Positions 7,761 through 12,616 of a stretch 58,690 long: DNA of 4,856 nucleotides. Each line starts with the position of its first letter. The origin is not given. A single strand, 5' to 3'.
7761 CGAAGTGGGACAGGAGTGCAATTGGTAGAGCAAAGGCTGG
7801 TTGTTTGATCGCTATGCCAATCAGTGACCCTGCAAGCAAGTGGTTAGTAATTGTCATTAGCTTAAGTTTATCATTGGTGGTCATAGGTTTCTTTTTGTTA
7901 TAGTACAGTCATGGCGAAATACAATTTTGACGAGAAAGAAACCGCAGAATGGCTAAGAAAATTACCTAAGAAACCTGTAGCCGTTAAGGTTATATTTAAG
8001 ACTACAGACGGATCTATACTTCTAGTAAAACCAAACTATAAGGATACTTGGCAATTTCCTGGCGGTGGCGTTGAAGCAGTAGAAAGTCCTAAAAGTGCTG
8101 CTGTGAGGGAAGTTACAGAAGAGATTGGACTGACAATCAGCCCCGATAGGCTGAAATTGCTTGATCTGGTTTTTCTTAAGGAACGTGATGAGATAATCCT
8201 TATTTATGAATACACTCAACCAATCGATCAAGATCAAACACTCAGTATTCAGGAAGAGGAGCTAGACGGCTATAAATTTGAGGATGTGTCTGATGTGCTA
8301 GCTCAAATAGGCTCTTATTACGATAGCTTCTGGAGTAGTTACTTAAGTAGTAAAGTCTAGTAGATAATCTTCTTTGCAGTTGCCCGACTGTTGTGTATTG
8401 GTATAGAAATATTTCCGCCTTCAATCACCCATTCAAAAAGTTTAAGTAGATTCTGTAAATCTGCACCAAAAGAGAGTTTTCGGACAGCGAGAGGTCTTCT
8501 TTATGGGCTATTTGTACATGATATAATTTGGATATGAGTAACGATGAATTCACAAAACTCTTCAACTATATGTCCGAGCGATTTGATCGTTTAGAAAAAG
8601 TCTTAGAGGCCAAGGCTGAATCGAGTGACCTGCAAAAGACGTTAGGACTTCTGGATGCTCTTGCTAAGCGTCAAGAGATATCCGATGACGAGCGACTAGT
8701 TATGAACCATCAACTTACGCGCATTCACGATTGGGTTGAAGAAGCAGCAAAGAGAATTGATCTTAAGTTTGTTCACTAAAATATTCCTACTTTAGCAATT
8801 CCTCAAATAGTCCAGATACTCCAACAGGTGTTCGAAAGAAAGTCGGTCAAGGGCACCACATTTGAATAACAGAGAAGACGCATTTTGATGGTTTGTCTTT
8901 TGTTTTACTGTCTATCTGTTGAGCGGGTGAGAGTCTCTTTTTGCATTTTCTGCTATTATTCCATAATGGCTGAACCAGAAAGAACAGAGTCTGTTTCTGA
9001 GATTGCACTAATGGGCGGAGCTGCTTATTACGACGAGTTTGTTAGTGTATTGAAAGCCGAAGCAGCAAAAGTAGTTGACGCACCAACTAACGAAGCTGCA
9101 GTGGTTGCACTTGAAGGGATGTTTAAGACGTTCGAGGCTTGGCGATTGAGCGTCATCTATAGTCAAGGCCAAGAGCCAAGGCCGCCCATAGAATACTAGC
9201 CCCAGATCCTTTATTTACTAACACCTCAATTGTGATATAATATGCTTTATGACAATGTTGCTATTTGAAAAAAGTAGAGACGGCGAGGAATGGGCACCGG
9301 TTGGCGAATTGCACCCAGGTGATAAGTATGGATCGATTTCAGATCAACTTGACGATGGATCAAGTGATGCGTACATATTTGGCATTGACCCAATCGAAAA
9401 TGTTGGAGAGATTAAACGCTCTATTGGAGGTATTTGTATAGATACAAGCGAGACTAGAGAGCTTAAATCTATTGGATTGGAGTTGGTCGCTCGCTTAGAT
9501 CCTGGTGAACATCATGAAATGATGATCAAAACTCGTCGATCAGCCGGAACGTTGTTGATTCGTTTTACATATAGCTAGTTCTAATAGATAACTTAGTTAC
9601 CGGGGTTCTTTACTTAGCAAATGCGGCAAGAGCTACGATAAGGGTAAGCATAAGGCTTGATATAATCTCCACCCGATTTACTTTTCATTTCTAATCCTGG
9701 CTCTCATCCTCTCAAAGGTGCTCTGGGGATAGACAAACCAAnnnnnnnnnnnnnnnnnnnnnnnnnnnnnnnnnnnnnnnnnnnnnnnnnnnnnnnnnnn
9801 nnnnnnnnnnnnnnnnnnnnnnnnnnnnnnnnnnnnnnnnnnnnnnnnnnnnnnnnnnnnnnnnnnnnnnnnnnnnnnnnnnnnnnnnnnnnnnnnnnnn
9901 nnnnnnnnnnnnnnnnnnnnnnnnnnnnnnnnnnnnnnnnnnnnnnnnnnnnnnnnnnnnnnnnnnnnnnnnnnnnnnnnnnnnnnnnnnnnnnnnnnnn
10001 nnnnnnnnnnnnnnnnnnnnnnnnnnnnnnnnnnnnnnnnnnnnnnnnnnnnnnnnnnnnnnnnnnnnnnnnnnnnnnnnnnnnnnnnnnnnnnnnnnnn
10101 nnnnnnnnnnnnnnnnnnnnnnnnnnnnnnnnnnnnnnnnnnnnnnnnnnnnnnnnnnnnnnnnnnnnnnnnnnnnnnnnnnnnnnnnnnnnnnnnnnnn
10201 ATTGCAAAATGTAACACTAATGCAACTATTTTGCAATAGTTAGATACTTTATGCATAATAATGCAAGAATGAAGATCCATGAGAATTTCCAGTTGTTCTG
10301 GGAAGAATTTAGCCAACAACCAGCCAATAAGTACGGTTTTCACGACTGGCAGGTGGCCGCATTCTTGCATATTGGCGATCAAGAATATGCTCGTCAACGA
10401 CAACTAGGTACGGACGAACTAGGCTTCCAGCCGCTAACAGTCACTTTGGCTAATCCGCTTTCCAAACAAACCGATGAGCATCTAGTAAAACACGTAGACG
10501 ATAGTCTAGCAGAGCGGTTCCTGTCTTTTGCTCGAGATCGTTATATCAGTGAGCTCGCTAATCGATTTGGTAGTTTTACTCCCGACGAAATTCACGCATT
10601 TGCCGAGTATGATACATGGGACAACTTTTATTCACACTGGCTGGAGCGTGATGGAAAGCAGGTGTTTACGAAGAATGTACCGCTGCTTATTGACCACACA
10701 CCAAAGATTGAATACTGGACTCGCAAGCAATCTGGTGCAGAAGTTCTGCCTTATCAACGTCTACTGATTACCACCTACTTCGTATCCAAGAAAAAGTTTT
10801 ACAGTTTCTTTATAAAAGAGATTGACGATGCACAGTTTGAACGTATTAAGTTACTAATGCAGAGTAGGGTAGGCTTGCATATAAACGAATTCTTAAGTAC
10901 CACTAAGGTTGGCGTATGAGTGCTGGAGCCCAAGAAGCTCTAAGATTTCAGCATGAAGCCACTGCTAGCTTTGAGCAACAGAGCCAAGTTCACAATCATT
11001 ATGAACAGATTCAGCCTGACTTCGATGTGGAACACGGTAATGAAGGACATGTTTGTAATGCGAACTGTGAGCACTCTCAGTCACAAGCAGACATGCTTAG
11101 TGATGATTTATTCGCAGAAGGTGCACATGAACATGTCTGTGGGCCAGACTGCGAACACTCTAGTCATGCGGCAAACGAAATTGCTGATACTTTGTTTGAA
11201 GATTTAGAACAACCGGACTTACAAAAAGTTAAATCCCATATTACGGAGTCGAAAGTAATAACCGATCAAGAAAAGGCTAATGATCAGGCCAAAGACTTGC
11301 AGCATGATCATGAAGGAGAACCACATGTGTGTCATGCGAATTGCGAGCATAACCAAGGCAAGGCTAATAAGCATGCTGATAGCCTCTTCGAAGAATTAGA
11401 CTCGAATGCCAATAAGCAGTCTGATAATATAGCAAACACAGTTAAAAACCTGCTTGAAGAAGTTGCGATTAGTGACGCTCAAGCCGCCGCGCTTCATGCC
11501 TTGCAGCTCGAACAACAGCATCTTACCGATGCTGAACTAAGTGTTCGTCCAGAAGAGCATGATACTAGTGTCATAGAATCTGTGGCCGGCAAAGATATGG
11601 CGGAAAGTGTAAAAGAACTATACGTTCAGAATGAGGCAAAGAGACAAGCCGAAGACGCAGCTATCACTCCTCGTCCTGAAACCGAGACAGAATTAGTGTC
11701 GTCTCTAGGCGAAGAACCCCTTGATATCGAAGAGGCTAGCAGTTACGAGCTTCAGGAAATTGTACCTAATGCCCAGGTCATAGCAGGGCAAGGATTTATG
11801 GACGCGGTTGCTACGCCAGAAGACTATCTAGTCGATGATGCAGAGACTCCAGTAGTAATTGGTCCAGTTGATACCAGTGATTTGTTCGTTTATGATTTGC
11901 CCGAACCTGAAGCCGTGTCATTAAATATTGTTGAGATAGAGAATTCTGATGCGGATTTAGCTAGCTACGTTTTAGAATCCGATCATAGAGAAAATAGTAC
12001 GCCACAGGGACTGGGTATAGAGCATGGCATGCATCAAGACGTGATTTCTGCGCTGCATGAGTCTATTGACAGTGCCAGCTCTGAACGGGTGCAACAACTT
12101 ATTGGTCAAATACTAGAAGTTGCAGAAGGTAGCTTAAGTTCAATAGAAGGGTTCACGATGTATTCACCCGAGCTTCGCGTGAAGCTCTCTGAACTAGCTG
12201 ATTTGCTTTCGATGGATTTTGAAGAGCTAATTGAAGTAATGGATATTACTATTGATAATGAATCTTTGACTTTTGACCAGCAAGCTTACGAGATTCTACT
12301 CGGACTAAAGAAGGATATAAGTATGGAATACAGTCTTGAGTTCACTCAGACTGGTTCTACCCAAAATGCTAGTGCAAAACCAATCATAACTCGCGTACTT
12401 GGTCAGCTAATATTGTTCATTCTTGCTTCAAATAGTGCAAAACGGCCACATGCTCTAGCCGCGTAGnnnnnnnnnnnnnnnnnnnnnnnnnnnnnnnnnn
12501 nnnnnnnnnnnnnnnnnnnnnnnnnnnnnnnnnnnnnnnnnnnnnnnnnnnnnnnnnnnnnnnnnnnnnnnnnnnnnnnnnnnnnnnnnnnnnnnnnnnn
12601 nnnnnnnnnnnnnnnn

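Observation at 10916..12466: Triple H-V-C-x3-C-E-H repeat in a highly acidic, tail-anchored protein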

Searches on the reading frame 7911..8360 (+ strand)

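Call 5: search_protein_families(library=pfam, proteins=[window:7911-8360:+], max_evalue=0.01)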
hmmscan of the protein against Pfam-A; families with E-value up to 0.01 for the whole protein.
window:7911-8360:+ (149 aa): 2 families
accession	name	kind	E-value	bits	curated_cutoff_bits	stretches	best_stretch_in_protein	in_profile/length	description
PF00293.34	NUDIX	-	6.4e-17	62.3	21.1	1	21-129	2-118/134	NUDIX domain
PF22327.2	Nudt16-like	-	0.0007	20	27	1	47-120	35-110/161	U8 snoRNA-decapping enzyme-like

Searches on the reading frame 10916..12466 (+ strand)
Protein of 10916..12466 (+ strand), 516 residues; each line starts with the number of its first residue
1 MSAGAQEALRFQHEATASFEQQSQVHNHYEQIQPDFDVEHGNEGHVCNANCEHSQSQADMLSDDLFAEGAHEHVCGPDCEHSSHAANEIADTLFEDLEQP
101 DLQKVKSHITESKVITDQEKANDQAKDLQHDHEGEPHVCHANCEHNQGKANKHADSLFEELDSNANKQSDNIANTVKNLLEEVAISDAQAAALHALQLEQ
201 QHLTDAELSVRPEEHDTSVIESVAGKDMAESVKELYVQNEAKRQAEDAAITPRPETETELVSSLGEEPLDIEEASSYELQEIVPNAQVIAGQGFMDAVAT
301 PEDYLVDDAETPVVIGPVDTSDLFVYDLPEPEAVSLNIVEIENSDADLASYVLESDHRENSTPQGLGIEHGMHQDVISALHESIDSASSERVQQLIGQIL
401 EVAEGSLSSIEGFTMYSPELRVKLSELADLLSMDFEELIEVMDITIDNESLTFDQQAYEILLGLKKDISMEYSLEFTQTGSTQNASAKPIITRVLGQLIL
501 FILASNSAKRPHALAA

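Call 5: search_protein_families(library=pfam, proteins=[window:10916-12466:+], max_evalue=0.01)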
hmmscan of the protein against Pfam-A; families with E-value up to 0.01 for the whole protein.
window:10916-12466:+ (516 aa): 0 families

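Call 6: search_protein_families(library=ncbifam, proteins=[window:10916-12466:+], max_evalue=0.01)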
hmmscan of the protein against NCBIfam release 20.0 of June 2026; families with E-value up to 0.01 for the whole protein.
window:10916-12466:+ (516 aa): 0 families

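Call 7: find_homologous_proteins(query=window:10916-12463:+, max_evalue=0.001)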
Query window:10916-12463:+ (516 aa): 2 proteins with E <= 0.001 among 8000 candidates.
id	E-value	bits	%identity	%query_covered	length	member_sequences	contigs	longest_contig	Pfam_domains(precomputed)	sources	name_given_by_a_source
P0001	0.0e+0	1090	98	100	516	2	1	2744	-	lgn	-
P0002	6.7e-45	172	42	36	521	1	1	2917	-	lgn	-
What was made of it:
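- Tried and rejected: It found only two relatives (call 7).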

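Call 8: search_solved_structures(query=window:10916-12463:+, max_evalue=1)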
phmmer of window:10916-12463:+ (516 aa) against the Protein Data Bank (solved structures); distinct sequences matched with E-value up to 1: 1.
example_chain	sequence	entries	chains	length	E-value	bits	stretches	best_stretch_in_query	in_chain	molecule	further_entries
2rrd_A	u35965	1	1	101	0.73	12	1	387-448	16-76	HRDC domain from Bloom syndrome protein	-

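Call 11: find_related_loci(query=A1, collection=genome_contigs, flank=10000)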
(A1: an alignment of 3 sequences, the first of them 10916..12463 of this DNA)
Query A1 (516 aa) in genome_contigs; peptide patterns used: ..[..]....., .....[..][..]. (x = any residue, [..] = any of these).
72 stretches matched a pattern; 3 encode a relative of the query (tblastn E <= 1e-3); 3 distinct loci.
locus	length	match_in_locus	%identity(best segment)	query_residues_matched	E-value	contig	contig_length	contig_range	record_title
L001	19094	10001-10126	39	25-73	4e-5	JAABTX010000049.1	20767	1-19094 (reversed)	MAG: Thioalkalivibrio sp. isolate S25.Bin012 Scaffold_45, whole genome shotgun sequence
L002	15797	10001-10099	46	39-73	6e-5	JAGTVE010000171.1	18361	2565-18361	MAG: Thioalkalivibrio sp. isolate SH-MAG144 SH-MAG144_contig_000171, whole genome shotgun sequence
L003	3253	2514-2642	36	25-74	7e-5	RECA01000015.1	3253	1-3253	MAG: Thioalkalivibrio sp. isolate LCM1.Bin52 NODE_46629_length_3253_cov_8.86335, whole genome shotgun sequence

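Call 12: find_encoding_contigs(protein=P0002, flank=5000)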
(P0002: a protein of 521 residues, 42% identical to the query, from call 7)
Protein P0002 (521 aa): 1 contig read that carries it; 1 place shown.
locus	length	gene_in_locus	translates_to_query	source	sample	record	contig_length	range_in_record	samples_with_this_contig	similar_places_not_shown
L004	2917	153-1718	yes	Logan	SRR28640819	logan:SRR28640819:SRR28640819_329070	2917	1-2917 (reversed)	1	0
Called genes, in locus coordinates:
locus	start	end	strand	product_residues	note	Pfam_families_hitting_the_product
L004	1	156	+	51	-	?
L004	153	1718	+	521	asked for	-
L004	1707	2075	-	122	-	-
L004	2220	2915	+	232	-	?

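Call 62: predict_structure(alignment_id=A7)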
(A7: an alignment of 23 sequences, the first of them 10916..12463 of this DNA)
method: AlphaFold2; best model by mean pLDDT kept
length: 516 residues; sequences in the alignment: 23
mean_pLDDT: 60.4   pTM: 0.30
mean pLDDT of the five models: 60.4, 59.7, 59.2, 58.4, 55.1
residues with pLDDT >= 90: 46; 70-90: 159; 50-70: 101; < 50: 210
segments of 3 or more residues with pLDDT < 50: 22-45, 71-74, 101-113, 129-136, 213-228, 249-370, 478-489, 510-516
pLDDT, mean of each block of 10 residues (from residue 1): 73 68 40 36 51 77 69 52 75 71 44 59 69 48 68 89 81 80 85 89 78 43 44 57 55 37 36 34 33 30 36 40 42 40 34 30 34 74 82 93 72 66 93 92 84 86 88 53 44 66 63 48
secondary structure, 60 per line:
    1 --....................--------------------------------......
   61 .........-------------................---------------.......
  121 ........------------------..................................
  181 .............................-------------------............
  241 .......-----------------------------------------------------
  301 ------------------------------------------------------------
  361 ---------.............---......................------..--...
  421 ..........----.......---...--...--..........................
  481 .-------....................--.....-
elements in order: H3-22 H55-69 H83-98 H114-128 H147-209 H229-247 H370-382 H386-407 H418-430 H435-441 E445-447 E450-452 H455-481 H489-508 H511-515
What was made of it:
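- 11033..11113 (+): Metal-binding unit 1 (residues 40-66): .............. + helix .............. AlphaFold2 puts the motif in a loop and a helix at 55-69 (call 62).
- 11126..11197 (+): Metal-binding unit 2 (residues 71-94): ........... + helix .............. Helix at 83-98 (call 62).
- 11303..11389 (+): Metal-binding unit 3 (residues 130-158): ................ + helix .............. A helix starts at residue 147 (call 62).
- On Cys-modified RiPP precursors (e.g. MNIO/DUF692 substrates): A 516-aa protein with a folded C-terminal domain (call 62).
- Checked: Only about 249-370 is clearly disordered (call 62).
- AlphaFold2 predicts loop-then-helix for each unit and a confident folded C-terminal domain (call 62). 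The AlphaFold2 model is of low confidence over the motif loops (pLDDT about 50), and only 23 sequences were available (call 62).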

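Call 67: fold_search(model_id=the predicted structure, library=pdb)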
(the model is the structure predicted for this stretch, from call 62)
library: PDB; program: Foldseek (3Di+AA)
matches with E <= 10: 275; with E <= 0.001: 0
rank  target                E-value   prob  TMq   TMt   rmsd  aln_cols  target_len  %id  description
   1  8bif_D                8.3e-02  0.38  0.10  0.15  13.0       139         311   14  O-Methyltransferase Plu4892 in complex with SAH (released 2023-03-08)
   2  5aiq_B                1.3e-01  0.33  0.10  0.28  11.6       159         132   14  Crystal structure of ligand-free NadR (released 2016-03-02)
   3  1xmx                  1.5e-01  0.87  0.15  0.20   5.2       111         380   13  Crystal structure of protein VC1899 from Vibrio cholerae (released 2004-11-16)
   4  8bii_H                1.6e-01  0.33  0.11  0.17  14.2       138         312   17  O-Methyltransferase Plu4895 (mutant H229N) in complex with SAH (released 2023-03-08)
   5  3hsr_B                1.9e-01  0.21  0.09  0.26  13.1       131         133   14  Crystal structure of Staphylococcus aureus protein SarZ in mixed disulfide form (released 2009-07-07)
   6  5cyv_A                1.9e-01  0.20  0.11  0.28  13.7       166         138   12  Crystal structure of CouR from Rhodococcus jostii RHA1 bound to p-coumaroyl-CoA (released 2015-08-12)
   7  8bic_B                2.1e-01  0.38  0.11  0.17   9.1       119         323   16  O-Methyltransferase Plu4891 in complex with SAH (released 2023-03-08)
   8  5hsm                  2.1e-01  0.30  0.11  0.31  10.8       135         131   12  CRYSTAL STRUCTURE OF MYCOBACTERIUM TUBERCULOSIS MARR FAMILY PROTEIN RV2887 (released 2017-02-01)
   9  3qpt                  2.3e-01  0.21  0.09  0.26  12.7       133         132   10  Crystal structure of the Salmonella transcriptional regulator SlyA (released 2011-05-04)
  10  2qww_C                2.8e-01  0.20  0.11  0.27  14.1       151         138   10  Crystal structure of multiple antibiotic-resistance repressor (MarR) (YP_013417.1) from Listeria monocytogenes 4b F236 (released 2007-08-21)
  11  8bif_A                2.8e-01  0.20  0.10  0.14  13.3       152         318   14  O-Methyltransferase Plu4892 in complex with SAH (released 2023-03-08)
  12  3eco_B                3.0e-01  0.25  0.11  0.31  12.9       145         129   10  Crystal structure of MepR, a transcription regulator of the Staphylococcus aureus multidrug efflux pump MepA (released 2009-02-10)
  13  3hsr_A                4.0e-01  0.21  0.11  0.32  12.0       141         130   11  Crystal structure of Staphylococcus aureus protein SarZ in mixed disulfide form (released 2009-07-07)
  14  4fx4_A                4.0e-01  0.12  0.10  0.26  11.8       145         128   19  Crystal structure of M. tuberculosis transcriptional regulator MOSR (Rv1049) in compex with DNA (released 2012-09-26)
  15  8bgt_A                4.5e-01  0.23  0.11  0.16   8.7       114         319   12  O-Methyltransferase Plu4890 in complex with SAM (released 2023-03-08)
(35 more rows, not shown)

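Call 73: search_protein_families(library=pfam, alignment_id=A7, max_evalue=1)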
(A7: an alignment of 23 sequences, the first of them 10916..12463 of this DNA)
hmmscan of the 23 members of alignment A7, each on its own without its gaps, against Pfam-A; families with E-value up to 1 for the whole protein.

A. member 1, window:10916-12463:+ (516 aa): 1 family
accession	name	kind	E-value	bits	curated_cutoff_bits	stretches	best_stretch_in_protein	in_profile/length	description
PF08066.17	PMC2NT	-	0.28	12.2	23.3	1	380-455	17-88/91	PMC2NT (NUC016) domain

B. families by the number of members that match (of 23 scanned): 32 families (the first 25 are shown)
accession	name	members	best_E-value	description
PF14197.11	Cep57_CLD_2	1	0.00029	Centrosome localisation domain of PPC89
PF10078.15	DUF2316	1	0.012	Uncharacterized protein conserved in bacteria (DUF2316)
PF24091.1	DUF7376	1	0.019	Family of unknown function (DUF7376)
PF04760.21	IF2_N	1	0.022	Translation initiation factor IF-2, N-terminal region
PF12164.13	SporV_AA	1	0.024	Stage V sporulation protein AA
PF13453.11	Zn_ribbon_TFIIB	1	0.025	Transcription factor zinc-finger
PF17925.6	TetR_C_20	1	0.03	Tetracyclin repressor-like, C-terminal domain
PF02847.23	MA3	1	0.036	MA3 domain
PF19126.5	DUF5810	1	0.057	Family of unknown function (DUF5810)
PF04692.18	PDGF_N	1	0.067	Platelet-derived growth factor, N terminal region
PF08308.17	PEGA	1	0.081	PEGA domain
PF20317.4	HTH_60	1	0.091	Helix-turn-helix domain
PF08271.17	Zn_Ribbon_TF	1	0.096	TFIIB zinc-binding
PF09142.17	TruB_C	1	0.13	tRNA Pseudouridine synthase II, C terminal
PF09010.15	AsiA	1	0.16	Anti-Sigma Factor A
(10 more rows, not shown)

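Call 88: search_protein_families(library=pfam, proteins=[L001:9917-11404:+, L001:13280-13720:+], max_evalue=0.001)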
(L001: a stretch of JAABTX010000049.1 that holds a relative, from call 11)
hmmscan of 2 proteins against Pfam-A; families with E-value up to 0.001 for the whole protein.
L001:9917-11404:+ (496 aa): 2 families
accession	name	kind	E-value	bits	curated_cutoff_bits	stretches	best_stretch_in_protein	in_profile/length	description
PF13379.11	NMT1_2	-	2.9e-89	299.6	24.7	1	138-376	2-252/252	NMT1-like family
PF09084.16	NMT1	-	0.00012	22.5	20.5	0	155-365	5-213/216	NMT1/THI5 like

L001:13280-13720:+ (147 aa): 2 families
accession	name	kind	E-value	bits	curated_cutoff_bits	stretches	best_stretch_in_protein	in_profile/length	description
PF02560.19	Cyanate_lyase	-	4.7e-38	129.3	25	1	79-145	2-68/69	Cyanate lyase C-terminal domain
PF21291.3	CYNS_N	-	8.8e-15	54.9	27.1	1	6-72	3-69/69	Cyanate hydratase, N-terminal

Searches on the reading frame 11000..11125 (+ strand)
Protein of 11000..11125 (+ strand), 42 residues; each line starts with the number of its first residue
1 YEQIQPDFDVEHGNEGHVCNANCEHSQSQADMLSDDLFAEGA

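Call 20: find_homologous_proteins(query=A3, max_evalue=10)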
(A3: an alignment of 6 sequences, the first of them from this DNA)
Query A3 (6 sequences): 30 candidates shared short words with the query, none scored E <= 10.

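Call 72: search_solved_structures(query=A3, max_evalue=10, show_alignments=3)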
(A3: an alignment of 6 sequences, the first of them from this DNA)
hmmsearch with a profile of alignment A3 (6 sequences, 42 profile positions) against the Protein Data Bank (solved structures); distinct sequences matched with E-value up to 10: 1.
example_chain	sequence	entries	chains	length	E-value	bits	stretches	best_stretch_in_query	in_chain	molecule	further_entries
6ywe_0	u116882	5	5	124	0.73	12.7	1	13-28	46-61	Ribosomal protein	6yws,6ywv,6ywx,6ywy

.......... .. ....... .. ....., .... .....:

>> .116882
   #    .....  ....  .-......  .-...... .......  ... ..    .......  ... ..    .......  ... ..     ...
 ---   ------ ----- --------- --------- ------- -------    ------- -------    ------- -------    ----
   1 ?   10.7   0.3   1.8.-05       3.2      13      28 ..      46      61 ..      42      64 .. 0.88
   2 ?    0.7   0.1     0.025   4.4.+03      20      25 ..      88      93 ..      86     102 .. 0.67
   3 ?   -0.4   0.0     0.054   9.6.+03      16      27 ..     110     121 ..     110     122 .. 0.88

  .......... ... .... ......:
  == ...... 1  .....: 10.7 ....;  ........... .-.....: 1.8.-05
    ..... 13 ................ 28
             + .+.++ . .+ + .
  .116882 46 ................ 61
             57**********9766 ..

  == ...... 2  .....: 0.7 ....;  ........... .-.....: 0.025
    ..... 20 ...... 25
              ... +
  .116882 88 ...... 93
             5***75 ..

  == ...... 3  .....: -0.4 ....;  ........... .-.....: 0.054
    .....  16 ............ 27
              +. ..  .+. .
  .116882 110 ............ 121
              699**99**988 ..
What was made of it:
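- Closest known: Bacterial metallothioneins. Different: There is no sequence match (calls 5, 8, 72).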
